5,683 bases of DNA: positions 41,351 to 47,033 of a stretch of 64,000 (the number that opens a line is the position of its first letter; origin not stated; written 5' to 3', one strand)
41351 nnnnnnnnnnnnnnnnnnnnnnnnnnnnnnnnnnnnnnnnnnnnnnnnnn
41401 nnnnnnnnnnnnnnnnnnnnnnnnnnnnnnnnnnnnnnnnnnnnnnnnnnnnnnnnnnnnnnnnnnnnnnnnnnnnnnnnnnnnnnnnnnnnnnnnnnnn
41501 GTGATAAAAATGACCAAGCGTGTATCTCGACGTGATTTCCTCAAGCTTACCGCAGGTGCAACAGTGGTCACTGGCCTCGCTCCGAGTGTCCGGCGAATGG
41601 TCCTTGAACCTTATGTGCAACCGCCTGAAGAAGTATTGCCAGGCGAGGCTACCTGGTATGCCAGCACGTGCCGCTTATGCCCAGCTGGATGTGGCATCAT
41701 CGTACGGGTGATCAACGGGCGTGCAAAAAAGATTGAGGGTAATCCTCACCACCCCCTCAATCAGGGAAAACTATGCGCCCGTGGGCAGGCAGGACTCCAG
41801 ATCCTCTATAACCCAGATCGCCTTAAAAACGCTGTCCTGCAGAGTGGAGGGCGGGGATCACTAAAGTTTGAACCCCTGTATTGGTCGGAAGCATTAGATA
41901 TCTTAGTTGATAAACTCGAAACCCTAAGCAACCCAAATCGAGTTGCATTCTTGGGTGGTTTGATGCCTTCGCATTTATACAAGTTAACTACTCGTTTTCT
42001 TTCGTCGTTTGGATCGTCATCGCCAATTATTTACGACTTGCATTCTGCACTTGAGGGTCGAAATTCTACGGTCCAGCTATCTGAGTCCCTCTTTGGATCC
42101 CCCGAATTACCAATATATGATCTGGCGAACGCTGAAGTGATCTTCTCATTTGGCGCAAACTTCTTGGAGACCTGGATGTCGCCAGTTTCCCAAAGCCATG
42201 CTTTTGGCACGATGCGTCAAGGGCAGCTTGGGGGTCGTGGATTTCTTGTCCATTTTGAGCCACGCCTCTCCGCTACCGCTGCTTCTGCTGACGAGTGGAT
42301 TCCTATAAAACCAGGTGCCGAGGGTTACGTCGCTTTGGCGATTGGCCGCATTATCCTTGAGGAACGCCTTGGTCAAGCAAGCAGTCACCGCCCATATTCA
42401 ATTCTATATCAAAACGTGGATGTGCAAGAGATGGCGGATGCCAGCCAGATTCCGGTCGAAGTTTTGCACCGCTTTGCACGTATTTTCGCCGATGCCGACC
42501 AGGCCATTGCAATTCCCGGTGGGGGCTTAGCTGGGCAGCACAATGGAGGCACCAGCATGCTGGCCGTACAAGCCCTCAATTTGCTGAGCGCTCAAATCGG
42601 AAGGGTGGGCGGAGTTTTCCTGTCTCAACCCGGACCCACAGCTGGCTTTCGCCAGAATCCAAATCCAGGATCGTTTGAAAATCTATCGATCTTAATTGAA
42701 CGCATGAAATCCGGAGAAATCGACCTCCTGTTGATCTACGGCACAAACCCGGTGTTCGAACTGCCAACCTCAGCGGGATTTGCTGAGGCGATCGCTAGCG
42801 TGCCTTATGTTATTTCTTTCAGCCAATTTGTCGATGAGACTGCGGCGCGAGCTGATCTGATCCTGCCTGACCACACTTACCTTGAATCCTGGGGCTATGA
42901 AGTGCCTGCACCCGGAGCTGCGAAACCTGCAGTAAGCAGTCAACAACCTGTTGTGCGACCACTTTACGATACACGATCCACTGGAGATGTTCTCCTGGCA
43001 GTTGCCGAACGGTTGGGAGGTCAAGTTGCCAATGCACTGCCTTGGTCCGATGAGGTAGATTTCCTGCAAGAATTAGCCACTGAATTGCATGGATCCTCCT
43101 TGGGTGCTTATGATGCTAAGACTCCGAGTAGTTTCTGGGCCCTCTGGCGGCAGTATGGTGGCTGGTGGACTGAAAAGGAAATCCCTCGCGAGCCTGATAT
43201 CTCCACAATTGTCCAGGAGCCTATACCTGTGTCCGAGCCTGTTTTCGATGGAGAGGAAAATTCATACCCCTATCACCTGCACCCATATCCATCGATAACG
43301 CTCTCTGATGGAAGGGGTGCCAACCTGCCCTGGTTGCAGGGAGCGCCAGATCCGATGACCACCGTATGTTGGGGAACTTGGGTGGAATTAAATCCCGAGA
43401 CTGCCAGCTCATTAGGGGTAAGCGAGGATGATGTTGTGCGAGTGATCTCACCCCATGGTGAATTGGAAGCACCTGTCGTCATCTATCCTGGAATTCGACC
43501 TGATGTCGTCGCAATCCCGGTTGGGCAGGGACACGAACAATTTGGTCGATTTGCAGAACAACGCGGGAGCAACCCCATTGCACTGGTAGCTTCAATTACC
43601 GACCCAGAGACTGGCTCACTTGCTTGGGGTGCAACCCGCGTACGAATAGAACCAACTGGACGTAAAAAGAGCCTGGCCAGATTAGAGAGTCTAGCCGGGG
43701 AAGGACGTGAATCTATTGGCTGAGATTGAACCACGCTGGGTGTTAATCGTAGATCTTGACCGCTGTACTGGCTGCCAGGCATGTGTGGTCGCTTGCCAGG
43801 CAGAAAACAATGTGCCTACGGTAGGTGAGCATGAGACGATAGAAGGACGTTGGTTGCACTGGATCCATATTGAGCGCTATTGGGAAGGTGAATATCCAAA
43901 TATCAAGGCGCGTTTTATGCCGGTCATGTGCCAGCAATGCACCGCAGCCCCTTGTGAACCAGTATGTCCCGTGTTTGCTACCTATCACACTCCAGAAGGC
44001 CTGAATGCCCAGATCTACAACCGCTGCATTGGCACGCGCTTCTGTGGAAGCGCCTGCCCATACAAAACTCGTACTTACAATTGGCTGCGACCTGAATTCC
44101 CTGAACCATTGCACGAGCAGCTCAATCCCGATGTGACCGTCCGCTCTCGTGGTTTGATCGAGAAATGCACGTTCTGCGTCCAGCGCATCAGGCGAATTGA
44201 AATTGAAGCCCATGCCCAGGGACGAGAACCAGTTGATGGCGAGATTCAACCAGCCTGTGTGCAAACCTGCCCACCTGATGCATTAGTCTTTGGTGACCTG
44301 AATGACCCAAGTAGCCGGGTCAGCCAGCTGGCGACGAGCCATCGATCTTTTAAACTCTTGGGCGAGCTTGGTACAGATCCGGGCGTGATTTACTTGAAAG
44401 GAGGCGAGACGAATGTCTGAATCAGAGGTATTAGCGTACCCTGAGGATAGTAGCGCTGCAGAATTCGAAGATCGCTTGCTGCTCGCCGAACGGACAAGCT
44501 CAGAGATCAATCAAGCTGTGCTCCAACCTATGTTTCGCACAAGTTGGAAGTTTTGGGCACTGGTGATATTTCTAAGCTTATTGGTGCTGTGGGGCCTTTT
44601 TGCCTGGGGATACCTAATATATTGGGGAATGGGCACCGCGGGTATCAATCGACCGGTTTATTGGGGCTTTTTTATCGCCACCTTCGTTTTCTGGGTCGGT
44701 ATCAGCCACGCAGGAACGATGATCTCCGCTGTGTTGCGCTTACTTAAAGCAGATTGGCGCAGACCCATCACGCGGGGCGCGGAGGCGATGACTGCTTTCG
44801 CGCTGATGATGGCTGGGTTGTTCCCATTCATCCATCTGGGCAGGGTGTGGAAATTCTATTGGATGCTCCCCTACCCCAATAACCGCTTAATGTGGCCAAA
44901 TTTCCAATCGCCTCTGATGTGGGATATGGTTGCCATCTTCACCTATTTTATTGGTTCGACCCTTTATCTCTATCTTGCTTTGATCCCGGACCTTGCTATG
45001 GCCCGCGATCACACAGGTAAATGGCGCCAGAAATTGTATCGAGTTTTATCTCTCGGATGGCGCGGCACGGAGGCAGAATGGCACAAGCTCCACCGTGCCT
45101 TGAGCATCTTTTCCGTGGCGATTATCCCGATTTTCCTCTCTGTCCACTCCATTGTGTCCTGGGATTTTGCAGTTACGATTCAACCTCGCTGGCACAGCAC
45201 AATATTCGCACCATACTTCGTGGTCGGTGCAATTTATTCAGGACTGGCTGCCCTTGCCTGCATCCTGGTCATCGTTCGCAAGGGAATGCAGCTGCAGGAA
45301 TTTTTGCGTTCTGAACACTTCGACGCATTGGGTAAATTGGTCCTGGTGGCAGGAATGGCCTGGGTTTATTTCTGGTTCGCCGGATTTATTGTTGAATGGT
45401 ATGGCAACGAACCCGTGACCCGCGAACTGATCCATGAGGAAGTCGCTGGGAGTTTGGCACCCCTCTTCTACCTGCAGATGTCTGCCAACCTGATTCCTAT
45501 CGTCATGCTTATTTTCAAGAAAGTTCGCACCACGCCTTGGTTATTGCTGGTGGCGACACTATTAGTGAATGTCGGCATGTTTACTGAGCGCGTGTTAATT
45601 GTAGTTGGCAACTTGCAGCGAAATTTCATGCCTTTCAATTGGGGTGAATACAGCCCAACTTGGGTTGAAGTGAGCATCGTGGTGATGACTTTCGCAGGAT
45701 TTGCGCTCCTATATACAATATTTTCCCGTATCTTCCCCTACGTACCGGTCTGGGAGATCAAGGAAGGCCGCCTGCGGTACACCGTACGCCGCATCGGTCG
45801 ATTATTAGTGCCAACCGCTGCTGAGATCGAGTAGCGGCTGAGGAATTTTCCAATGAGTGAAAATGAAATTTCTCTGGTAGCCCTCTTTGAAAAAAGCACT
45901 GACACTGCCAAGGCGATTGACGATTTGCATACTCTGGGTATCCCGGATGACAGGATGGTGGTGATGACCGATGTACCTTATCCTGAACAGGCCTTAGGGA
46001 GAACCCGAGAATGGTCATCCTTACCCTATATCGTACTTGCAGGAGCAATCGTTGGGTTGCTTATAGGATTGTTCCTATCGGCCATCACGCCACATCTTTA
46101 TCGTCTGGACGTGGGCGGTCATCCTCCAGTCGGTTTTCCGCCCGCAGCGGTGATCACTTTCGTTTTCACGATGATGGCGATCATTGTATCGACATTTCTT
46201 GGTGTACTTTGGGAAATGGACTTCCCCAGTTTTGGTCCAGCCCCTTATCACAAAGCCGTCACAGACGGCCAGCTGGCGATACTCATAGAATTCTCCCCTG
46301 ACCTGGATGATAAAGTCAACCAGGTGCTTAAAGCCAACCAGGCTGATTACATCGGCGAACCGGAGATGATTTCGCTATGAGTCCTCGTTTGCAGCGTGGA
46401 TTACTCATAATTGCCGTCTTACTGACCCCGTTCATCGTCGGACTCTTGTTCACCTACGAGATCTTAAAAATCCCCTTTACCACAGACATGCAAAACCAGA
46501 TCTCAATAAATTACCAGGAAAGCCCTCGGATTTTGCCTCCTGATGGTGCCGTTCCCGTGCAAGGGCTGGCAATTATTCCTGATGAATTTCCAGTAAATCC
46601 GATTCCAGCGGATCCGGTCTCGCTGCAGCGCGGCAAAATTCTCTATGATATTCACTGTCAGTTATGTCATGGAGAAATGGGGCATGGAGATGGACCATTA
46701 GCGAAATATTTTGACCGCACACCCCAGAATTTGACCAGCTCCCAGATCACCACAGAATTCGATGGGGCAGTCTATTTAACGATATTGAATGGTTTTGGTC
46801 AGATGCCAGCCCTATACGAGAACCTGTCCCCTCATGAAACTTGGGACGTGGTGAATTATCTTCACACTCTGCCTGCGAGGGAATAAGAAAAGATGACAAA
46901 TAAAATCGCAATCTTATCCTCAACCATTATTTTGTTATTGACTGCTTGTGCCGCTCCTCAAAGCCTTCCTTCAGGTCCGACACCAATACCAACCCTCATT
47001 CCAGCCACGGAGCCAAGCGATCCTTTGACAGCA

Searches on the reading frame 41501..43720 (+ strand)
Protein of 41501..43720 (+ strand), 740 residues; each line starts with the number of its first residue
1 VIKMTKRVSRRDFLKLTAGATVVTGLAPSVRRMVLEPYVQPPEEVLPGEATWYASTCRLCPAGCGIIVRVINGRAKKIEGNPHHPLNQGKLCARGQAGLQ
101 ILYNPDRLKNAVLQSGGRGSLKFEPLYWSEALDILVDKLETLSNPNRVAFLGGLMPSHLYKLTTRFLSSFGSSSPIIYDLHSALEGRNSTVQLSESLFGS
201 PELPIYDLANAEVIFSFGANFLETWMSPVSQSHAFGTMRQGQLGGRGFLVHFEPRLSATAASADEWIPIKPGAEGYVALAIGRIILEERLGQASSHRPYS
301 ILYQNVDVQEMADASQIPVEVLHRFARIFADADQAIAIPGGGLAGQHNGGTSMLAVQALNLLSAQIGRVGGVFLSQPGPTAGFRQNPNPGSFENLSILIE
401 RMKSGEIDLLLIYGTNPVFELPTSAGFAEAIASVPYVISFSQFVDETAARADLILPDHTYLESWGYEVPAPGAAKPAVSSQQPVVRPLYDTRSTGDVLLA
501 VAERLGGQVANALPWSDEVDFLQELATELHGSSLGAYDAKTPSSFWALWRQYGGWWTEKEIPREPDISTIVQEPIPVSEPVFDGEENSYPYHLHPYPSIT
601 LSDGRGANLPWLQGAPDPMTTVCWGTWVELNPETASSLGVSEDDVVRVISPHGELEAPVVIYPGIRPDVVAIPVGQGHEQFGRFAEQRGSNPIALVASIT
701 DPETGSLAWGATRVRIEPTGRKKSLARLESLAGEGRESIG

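Call 3: search_protein_families(library=pfam, proteins=[window:41501-43720:+], max_evalue=0.01)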
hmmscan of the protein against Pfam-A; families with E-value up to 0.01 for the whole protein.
window:41501-43720:+ (740 aa): 4 families
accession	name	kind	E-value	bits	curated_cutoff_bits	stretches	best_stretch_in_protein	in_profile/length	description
PF00384.28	Molybdopterin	-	3.7e-26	92.4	24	1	120-504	11-353/353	Molybdopterin oxidoreductase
PF04879.21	Molybdop_Fe4S4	-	2e-17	63.3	22.7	1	51-104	2-55/55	Molybdopterin oxidoreductase Fe4S4 domain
PF01568.27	Molydop_binding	-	1.8e-13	50.9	26.8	1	627-706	31-103/110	Molydopterin dinucleotide binding domain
PF10518.14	TAT_signal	-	0.00026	21.2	22.7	1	8-27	2-21/21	TAT (twin-arginine translocation) pathway signal sequence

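Call 35: search_protein_families(library=ncbifam, proteins=[window:41501-43720:+], max_evalue=0.001)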
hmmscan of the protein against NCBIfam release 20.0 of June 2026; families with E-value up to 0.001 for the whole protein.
window:41501-43720:+ (740 aa): 23 families
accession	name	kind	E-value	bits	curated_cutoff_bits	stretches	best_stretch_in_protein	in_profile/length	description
NF041783.2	mnquin_red_QrcB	equivalog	3.8e-93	312.9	440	2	9-507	4-505/695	menaquinone reductase molybdopterin-binding-like subunit QrcB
NF012032.0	PRK15488.1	equivalog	1.7e-60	204.9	694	3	8-376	3-365/759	thiosulfate reductase PhsA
NF041714.1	arsenate_red_ArrA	equivalog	1.8e-57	195.1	1600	3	8-288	3-284/848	arsenate respiratory reductase molybdopterin-containing subunit ArrA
TIGR02166.1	dmsA_ynfE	subfamily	2.2e-42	145.1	777.7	3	8-305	1-304/794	DMSO/selenate family reductase complex A subunit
TIGR01591.1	Fdh-alpha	equivalog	2.4e-38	131.7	666.25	2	56-372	2-318/672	formate dehydrogenase subunit alpha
NF047855.1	AssmNtatRedNasC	equivalog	1.1e-30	106.5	1100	3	398-470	401-473/708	assimilatory nitrate reductase catalytic subunit NasC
NF011567.1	PRK14991.1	equivalog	1.9e-22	78.9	1750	2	432-496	650-714/1022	tetrathionate reductase subunit TtrA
TIGR03479.1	DMSO_red_II_alp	subfamily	7.4e-22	77.2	984.75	1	56-290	62-297/913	molybdopterin-dependent oxidoreductase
TIGR01553.1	formate-DH-alph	equivalog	1.4e-21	76.1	814.2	1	8-290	2-294/1009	formate dehydrogenase-N subunit alpha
NF041885.1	selenate_YnfE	exception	6.4e-21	73.9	1675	1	44-309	42-315/805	selenate/tellurate reductase subunit YnfE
NF011566.1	PRK14990.1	exception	9.1e-21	73.5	1600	1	6-305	12-324/814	dimethylsulfoxide reductase subunit A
NF041884.1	selenate_YnfF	exception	7.9e-20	70.3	1650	1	9-337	2-330/798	selenate/tellurate reductase subunit YnfF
NF010055.0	PRK13532.1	equivalog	1.8e-16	59.6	904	1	7-142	2-135/830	nitrate reductase catalytic subunit NapA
NF041513.1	formate_DH_Act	exception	2e-16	59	1400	2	54-139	44-127/1067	formate dehydrogenase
NF041323.1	Nitr_red_NasA_Halo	equivalog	6.8e-15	54.6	1000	2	60-373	3-312/673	assimilatory nitrate reductase NasA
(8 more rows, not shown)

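Call 54: search_solved_structures(query=window:41501-43720:+, max_evalue=1e-10)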
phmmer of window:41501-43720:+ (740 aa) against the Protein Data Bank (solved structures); distinct sequences matched with E-value up to 1e-10: 31.
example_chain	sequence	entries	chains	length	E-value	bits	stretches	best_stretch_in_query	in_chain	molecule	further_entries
6cz7_A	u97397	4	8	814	5e-50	174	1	48-289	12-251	ArrA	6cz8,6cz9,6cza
8k9e_B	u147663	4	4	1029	2.5e-41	145.3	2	7-273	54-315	Fe-S-cluster-containing hydrogenase components 1-like protein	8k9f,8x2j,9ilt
6f0k_B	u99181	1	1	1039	2.8e-41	145.1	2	390-498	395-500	Fe-S-cluster-containing hydrogenase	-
6lod_B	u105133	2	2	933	4.5e-39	137.8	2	357-510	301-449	Fe-S-cluster-containing hydrogenase components 1-like protein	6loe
2vpw_A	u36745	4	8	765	3.3e-38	134.9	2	9-377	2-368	THIOSULFATE REDUCTASE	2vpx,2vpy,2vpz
6btm_B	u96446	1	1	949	2.2e-37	132.2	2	368-502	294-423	Alternative Complex III subunit B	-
2jim_A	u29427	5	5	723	3.4e-25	91.9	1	51-382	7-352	PERIPLASMIC NITRATE REDUCTASE | PROTEIN (PERIPLASMIC NITRATE REDUCTASE)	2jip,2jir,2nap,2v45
2jio_A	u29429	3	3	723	1.6e-24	89.6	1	51-382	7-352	PERIPLASMIC NITRATE REDUCTASE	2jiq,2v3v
7qv7_S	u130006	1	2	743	3.3e-20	75.4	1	53-371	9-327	Hydrogen dependent carbon dioxide reductase subunit FdhF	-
9t1s_L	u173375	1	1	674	4.6e-20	74.9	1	55-370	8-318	formate dehydrogenase (coenzyme F420)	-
7bkb_D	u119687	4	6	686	1.1e-19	73.7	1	52-370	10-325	Formate dehydrogenase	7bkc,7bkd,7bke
8rcg_A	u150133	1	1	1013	1.4e-19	73.3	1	8-290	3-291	Formate dehydrogenase, alpha subunit, selenocysteine-containing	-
8cm7_A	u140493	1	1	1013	1.4e-19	73.3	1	8-290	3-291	Formate dehydrogenase, alpha subunit, selenocysteine-containing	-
8cm4_A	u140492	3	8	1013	1.4e-19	73.3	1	8-290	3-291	Formate dehydrogenase, alpha subunit, selenocysteine-containing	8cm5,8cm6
9rjz_A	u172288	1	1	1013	1.5e-19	73.3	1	8-290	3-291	Formate dehydrogenase, alpha subunit, selenocysteine-containing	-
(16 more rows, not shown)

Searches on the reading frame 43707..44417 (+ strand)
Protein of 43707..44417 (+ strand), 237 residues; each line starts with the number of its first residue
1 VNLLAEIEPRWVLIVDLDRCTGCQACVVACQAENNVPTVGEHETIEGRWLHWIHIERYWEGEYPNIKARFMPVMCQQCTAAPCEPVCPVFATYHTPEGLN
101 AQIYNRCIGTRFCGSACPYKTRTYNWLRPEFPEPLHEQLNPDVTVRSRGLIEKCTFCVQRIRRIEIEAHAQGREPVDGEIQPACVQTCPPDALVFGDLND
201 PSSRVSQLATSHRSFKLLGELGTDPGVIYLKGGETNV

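Call 3: search_protein_families(library=pfam, proteins=[window:43707-44417:+], max_evalue=0.01)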
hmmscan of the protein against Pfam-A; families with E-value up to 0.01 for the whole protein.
window:43707-44417:+ (237 aa): 11 families
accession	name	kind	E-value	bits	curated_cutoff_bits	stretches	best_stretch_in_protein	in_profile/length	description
PF12838.12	Fer4_7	-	2.5e-11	44.3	27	2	19-89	1-50/52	4Fe-4S dicluster domain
PF13247.11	Fer4_11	-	2.6e-08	34.4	26.2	1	68-126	3-63/100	4Fe-4S dicluster domain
PF13187.11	Fer4_9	-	3.6e-06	27.3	27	1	19-89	1-49/52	4Fe-4S dicluster domain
PF12797.12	Fer4_2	-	4.6e-06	26.7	24.5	1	11-31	1-21/22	4Fe-4S binding domain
PF13237.11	Fer4_10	-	4.6e-05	23.7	25.5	1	14-88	3-53/53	4Fe-4S dicluster domain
PF13183.11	Fer4_8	-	6.1e-05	23.9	27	0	17-89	2-66/68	4Fe-4S dicluster domain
PF00037.32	Fer4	-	0.00013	22.1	21.1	1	14-31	2-19/24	4Fe-4S binding domain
PF25160.1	LdpA_Fe-S-bd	-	0.0012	19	27.6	0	80-120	6-41/49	LdpA Fe-S cluster-binding domain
PF13534.11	Fer4_17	-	0.003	18.5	22.2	0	19-32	1-14/61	4Fe-4S dicluster domain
PF12800.12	Fer4_4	-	0.0056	17.4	24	1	18-31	2-15/17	4Fe-4S binding domain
PF12837.12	Fer4_6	-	0.0066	16.8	25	0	15-30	4-19/24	4Fe-4S binding domain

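Call 35: search_protein_families(library=ncbifam, proteins=[window:43707-44417:+], max_evalue=0.001)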
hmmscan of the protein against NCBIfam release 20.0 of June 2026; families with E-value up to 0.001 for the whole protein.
window:43707-44417:+ (237 aa): 23 families
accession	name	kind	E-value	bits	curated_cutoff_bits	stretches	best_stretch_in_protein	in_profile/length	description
NF041782.1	mnquin_red_QrcC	equivalog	1.5e-71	240.8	400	1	11-231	1-226/239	menaquinone reductase iron-sulfur cluster-binding subunit QrcC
NF045797.1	DsrO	equivalog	1.1e-47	162.5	200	1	8-230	41-234/235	sulfate reduction electron transfer complex DsrMKJOP subunit DsrO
NF041715.1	arsenate_red_ArrB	equivalog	1.2e-38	132.9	450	2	13-129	5-111/233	arsenate respiratory reductase iron-sulfur subunit ArrB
TIGR03149.1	cyt_nit_nrfC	equivalog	1.4e-32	112.8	377.6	2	9-125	37-145/225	cytochrome c nitrite reductase Fe-S protein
NF011569.0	PRK14993.1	equivalog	9.1e-31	107.1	416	2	9-125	42-150/244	tetrathionate reductase subunit TtrB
NF038355.1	FDH3_beta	equivalog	1.6e-20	73.9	240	1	13-200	5-166/180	formate dehydrogenase FDH3 subunit beta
TIGR02951.1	DMSO_dmsB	equivalog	1.2e-18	67.7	214.1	1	14-125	5-115/161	DMSO/selenate family reductase complex B subunit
TIGR03478.1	DMSO_red_II_bet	subfamily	4.5e-18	65.2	480.7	2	60-126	116-183/321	DMSO reductase family type II enzyme, iron-sulfur subunit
NF008134.0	PRK10882.1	equivalog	4.3e-15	55.6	263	1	13-129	41-168/329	hydrogenase 2 operon protein HybA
NF042979.1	EthbenzDh_ebdB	equivalog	7.9e-15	54.6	740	1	59-125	137-204/354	ethylbenzene dehydrogenase subunit beta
NF045715.1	sulf_resp_HmcB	equivalog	1.1e-12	47.8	420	1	14-200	40-200/307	sulfate respiration complex iron-sulfur protein HmcB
NF007382.0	PRK09898.1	equivalog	1.9e-12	47.1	213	1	9-125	57-174/208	ferredoxin-like protein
NF007658.0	PRK10330.1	equivalog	1.3e-10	41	260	1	13-199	5-158/181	electron transport protein HydN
TIGR01660.1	narH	equivalog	3.7e-09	35.5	524.05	1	55-127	163-236/492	nitrate reductase subunit beta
NF009408.0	PRK12769.1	equivalog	3.9e-08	31.9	1003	1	13-193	5-142/659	formate-dependent uric acid utilization protein AegA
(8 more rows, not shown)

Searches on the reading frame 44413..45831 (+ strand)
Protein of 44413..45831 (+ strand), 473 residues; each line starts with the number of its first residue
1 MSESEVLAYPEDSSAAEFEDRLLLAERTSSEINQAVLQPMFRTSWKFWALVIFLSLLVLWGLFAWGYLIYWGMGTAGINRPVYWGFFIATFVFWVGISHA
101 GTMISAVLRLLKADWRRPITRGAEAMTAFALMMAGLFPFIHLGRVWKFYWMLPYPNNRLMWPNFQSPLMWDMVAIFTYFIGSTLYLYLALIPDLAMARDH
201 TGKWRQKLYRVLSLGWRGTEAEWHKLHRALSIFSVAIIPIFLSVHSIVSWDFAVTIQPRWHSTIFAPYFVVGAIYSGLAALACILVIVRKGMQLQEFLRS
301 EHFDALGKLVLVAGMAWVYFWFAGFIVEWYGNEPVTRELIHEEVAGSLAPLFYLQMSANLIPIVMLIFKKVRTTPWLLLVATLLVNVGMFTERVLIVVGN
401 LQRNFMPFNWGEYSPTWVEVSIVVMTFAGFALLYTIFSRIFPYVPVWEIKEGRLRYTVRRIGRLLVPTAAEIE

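Call 3: search_protein_families(library=pfam, proteins=[window:44413-45831:+], max_evalue=0.01)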
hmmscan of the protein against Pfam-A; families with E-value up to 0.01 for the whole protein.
window:44413-45831:+ (473 aa): 1 family
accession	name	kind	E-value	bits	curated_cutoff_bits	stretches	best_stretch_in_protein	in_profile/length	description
PF03916.19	NrfD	-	4e-24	86.2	25.8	1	79-399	6-307/313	Polysulphide reductase, NrfD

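Call 35: search_protein_families(library=ncbifam, proteins=[window:44413-45831:+], max_evalue=0.001)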
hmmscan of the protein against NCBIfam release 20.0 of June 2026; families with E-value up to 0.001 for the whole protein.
window:44413-45831:+ (473 aa): 3 families
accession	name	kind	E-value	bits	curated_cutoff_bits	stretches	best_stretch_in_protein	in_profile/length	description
NF045798.1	DsrP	equivalog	1.4e-23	83.9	350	2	37-189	2-143/346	sulfate reduction electron transfer complex DsrMKJOP subunit DsrP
NF041784.1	mnquin_red_QrcD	equivalog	1.9e-09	37.3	570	1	260-445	216-402/408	menaquinone reductase integral membrane subunit QrcD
NF008133.1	PRK10881.1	equivalog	8.4e-08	32.1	450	1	51-446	16-376/377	Ni/Fe-hydrogenase cytochrome b subunit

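Call 53: search_solved_structures(query=window:44413-45831:+, max_evalue=0.001)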
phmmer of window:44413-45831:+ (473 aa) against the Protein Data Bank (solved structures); distinct sequences matched with E-value up to 0.001: 7.
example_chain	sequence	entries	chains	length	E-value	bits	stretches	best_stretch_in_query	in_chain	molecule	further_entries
6lod_C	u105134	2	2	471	1.1e-97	331.2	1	28-451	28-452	Polysulphide reductase NrfD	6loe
6f0k_C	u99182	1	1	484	1.1e-95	324.6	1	19-450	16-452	Polysulphide reductase NrfD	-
6btm_C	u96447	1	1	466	3.5e-92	313.1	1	20-450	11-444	Alternative Complex III subunit C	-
8k9e_C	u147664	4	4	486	3e-91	310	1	29-450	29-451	Polysulphide reductase NrfD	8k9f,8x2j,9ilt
6btm_F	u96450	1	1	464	1.4e-14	57.1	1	234-393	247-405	Alternative Complex III subunit F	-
6f0k_F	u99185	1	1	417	1.2e-08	37.5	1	237-421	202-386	ActF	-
8k9e_F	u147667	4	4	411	3.1e-08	36.2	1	230-401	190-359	Quinol:cytochrome c oxidoreductase quinone-binding subunit 2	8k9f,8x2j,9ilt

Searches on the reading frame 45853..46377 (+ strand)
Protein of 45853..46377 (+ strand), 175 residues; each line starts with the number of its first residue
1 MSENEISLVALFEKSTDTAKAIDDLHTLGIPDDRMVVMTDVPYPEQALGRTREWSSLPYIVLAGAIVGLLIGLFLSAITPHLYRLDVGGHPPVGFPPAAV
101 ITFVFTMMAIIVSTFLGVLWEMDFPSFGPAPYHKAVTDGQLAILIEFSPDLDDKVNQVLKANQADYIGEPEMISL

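Call 3: search_protein_families(library=pfam, proteins=[window:45853-46377:+], max_evalue=0.01)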
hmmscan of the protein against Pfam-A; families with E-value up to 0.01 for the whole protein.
window:45853-46377:+ (175 aa): 1 family
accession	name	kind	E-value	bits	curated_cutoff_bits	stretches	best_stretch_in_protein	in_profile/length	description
PF11821.13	ActD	-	5.5e-21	75.4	25.7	1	8-167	3-168/170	Alternative complex III, ActD subunit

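Call 35: search_protein_families(library=ncbifam, proteins=[window:45853-46377:+], max_evalue=0.001)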
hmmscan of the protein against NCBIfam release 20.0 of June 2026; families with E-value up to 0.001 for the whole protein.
window:45853-46377:+ (175 aa): 0 families

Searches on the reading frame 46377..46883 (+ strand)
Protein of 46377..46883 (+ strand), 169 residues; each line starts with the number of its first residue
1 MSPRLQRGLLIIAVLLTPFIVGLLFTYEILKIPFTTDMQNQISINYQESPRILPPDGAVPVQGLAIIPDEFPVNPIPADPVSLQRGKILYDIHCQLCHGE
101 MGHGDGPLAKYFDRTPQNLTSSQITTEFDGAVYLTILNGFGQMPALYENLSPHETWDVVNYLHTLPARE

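Call 3: search_protein_families(library=pfam, proteins=[window:46377-46883:+], max_evalue=0.01)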
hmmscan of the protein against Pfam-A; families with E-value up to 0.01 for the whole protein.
window:46377-46883:+ (169 aa): 2 families
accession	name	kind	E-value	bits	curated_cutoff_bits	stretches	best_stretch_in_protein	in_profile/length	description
PF13442.11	Cytochrome_CBB3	-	2.8e-10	40.8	27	1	83-162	3-68/68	Cytochrome C oxidase, cbb3-type, subunit III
PF00034.26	Cytochrom_C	-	2.7e-08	35.5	21.3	1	84-165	2-89/90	Cytochrome c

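Call 35: search_protein_families(library=ncbifam, proteins=[window:46377-46883:+], max_evalue=0.001)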
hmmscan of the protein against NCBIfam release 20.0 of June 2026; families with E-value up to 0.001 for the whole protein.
window:46377-46883:+ (169 aa): 5 families
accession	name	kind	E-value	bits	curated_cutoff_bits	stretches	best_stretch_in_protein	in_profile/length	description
NF011054.0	PRK14486.1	equivalog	8e-09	35.4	447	1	74-166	206-291/294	putative bifunctional cbb3-type cytochrome c oxidase subunit II/cytochrome c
NF033864.1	cytochrome579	equivalog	3.1e-06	27.1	280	1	59-150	27-119/179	cytochrome 579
TIGR00782.1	ccoP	equivalog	6.1e-05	22.5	179.95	1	77-166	197-282/285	cytochrome-c oxidase, cbb3-type subunit III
NF050122.1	bc1_QcrC_actin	exception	0.00045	19.6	200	0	85-165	138-211/253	cytochrome bc1 complex diheme cytochrome c subunit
NF045930.1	Cytc6PetJCyano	equivalog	0.00088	19.2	135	0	77-162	22-102/110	cytochrome c6 PetJ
